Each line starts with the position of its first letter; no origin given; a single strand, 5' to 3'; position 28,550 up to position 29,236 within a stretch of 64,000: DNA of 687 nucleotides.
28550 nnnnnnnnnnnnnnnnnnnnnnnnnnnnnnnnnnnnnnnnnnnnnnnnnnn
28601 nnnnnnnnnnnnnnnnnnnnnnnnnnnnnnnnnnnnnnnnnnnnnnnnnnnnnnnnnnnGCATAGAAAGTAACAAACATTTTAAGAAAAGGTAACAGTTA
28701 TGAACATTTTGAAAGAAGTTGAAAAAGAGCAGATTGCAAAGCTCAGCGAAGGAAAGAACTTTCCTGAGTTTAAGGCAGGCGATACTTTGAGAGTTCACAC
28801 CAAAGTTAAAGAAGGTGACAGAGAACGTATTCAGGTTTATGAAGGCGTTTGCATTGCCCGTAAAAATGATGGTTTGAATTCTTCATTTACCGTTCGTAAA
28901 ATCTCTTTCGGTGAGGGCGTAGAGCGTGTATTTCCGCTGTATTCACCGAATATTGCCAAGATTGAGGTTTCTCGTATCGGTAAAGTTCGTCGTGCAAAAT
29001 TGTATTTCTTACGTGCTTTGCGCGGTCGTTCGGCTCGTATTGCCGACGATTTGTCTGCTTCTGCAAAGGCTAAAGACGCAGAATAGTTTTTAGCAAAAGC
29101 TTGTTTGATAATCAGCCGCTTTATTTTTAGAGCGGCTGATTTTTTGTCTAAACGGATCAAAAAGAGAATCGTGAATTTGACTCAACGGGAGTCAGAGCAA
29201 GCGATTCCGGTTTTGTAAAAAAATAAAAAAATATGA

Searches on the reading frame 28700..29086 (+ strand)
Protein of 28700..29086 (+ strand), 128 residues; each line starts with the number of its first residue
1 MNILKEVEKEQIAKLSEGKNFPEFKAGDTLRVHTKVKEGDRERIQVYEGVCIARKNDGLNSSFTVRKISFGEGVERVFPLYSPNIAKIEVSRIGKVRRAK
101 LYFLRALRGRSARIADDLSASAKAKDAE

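Call 71: search_protein_families(library=pfam, proteins=[window:28700-29086:+], max_evalue=0.0001)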
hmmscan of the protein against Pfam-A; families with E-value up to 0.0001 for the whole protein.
window:28700-29086:+ (128 aa): 1 family
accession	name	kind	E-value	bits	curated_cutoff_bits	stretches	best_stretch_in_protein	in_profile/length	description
PF01245.26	Ribosomal_L19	-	2.8e-47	159.7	22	1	3-115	2-109/111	Ribosomal protein L19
